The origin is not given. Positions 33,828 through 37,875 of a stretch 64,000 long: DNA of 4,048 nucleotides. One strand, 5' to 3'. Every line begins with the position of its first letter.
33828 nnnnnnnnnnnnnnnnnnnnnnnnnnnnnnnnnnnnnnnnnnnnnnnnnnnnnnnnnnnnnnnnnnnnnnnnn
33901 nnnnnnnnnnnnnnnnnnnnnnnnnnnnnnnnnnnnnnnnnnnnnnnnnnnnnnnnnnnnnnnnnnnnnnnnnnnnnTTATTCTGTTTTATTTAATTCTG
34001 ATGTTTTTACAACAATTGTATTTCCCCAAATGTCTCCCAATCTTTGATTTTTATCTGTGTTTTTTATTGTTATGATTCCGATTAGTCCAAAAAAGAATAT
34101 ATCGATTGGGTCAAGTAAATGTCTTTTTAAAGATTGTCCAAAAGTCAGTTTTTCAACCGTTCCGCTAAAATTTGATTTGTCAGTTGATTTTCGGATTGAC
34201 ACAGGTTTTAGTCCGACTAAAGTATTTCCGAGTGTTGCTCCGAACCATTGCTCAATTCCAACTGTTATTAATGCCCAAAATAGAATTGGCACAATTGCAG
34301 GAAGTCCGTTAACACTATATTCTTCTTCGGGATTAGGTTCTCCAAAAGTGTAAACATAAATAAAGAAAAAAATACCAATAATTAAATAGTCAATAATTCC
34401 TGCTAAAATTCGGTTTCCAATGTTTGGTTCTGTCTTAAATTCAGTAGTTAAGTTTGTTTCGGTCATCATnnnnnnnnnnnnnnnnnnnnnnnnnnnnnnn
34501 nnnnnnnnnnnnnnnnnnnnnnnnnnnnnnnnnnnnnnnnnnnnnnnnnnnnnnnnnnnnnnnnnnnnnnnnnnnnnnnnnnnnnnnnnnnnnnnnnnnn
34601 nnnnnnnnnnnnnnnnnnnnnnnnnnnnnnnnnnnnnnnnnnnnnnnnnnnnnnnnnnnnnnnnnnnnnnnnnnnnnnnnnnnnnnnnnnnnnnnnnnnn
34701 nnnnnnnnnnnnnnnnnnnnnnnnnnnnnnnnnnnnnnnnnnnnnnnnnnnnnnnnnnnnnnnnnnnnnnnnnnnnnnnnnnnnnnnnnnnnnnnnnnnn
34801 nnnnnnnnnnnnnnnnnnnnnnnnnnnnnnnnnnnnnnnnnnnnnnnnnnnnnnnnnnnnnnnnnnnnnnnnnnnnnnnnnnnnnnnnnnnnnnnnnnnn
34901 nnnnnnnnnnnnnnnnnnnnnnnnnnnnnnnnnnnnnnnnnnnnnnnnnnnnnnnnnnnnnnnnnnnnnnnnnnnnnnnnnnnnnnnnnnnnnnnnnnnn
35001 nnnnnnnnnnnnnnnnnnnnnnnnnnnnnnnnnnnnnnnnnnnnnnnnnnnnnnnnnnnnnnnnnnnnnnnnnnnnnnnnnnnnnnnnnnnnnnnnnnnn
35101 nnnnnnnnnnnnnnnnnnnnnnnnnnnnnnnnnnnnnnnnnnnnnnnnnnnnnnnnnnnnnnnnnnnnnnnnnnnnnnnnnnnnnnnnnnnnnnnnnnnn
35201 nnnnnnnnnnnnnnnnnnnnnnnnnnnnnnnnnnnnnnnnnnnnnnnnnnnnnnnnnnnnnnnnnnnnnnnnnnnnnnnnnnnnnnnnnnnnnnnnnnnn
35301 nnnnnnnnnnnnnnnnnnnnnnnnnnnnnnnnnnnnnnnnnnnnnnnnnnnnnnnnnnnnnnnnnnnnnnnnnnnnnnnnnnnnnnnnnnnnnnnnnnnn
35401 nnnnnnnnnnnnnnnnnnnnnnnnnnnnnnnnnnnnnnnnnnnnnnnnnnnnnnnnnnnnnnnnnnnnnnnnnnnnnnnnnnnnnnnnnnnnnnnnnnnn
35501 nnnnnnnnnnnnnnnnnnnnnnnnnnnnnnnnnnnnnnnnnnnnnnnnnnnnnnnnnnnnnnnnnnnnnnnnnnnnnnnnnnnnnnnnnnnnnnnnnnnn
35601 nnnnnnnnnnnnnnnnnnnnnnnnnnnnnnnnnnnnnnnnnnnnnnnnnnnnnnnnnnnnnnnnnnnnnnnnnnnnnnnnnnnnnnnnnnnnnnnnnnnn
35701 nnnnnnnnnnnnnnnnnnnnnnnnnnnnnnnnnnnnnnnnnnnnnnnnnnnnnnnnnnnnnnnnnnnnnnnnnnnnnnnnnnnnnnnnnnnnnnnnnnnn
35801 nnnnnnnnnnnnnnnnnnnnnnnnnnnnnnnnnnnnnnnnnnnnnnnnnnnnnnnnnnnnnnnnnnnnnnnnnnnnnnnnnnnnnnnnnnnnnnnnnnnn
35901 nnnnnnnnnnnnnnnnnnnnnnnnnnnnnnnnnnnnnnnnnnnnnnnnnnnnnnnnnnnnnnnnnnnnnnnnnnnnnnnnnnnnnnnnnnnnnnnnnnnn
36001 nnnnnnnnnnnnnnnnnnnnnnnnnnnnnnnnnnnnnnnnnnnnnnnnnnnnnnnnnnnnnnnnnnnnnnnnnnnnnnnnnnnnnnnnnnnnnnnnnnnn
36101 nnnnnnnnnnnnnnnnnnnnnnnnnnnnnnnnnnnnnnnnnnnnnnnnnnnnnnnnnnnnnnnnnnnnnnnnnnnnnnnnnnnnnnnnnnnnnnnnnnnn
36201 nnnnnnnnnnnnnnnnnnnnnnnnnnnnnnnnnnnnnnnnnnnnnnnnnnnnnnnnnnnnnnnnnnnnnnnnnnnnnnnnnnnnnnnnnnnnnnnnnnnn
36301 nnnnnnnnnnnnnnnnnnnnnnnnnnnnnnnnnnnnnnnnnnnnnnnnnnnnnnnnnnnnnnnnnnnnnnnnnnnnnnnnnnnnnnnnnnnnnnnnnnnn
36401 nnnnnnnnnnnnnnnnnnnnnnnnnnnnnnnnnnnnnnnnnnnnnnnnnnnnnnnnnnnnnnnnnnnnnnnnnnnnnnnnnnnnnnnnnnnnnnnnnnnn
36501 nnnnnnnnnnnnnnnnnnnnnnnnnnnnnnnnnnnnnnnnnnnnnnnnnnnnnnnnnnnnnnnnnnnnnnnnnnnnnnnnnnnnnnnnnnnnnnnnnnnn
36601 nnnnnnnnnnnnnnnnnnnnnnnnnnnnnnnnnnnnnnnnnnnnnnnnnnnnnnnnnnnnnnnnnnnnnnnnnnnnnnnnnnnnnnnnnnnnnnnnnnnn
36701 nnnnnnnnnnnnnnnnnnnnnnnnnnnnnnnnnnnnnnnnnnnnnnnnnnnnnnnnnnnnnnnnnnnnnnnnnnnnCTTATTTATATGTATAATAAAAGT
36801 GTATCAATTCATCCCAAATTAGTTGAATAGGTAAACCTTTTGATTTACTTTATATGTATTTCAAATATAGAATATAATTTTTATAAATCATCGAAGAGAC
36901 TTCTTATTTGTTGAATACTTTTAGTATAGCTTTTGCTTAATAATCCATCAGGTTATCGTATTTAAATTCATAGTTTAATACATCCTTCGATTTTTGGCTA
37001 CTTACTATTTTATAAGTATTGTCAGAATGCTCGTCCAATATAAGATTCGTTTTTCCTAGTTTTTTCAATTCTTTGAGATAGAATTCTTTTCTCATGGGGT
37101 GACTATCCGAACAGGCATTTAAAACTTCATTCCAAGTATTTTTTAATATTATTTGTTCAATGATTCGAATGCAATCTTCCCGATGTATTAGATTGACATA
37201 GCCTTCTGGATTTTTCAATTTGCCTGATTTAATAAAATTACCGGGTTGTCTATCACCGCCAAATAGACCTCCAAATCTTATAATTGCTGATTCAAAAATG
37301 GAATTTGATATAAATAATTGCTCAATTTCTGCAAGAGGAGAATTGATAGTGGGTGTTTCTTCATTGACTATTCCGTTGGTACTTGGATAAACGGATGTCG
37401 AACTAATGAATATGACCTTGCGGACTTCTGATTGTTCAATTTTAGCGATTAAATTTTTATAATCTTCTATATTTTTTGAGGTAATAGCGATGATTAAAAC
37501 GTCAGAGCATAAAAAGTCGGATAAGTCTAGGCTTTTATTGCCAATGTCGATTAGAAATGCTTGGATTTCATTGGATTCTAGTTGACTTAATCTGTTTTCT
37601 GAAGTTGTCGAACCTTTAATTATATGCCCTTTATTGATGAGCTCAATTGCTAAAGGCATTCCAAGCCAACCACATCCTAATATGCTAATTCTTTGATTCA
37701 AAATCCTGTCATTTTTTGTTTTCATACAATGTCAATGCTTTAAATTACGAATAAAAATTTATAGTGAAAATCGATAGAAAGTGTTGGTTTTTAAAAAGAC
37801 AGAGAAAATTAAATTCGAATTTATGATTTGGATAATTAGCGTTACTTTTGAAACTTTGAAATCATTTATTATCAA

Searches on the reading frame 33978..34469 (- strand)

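Call 41: search_protein_families(library=pfam, proteins=[window:33978-34469:-], max_evalue=0.001)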
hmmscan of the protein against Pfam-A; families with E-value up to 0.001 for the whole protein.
window:33978-34469:- (163 aa): 1 family
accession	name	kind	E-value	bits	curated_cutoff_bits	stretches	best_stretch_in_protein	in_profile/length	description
PF06271.18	RDD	-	8.6e-21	75.1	24.1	1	15-150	2-137/137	RDD family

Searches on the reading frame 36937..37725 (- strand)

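Call 41: search_protein_families(library=pfam, proteins=[window:36937-37725:-], max_evalue=0.001)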
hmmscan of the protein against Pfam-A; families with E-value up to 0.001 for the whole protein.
window:36937-37725:- (262 aa): 2 families
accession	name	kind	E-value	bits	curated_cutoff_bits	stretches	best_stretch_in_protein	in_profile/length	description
PF13460.12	NAD_binding_10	-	4e-05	24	27.2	1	19-169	4-161/184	NAD(P)H-binding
PF03807.23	F420_oxidored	-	0.00035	21.5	21.6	1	12-107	1-89/94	NADP oxidoreductase coenzyme F420-dependent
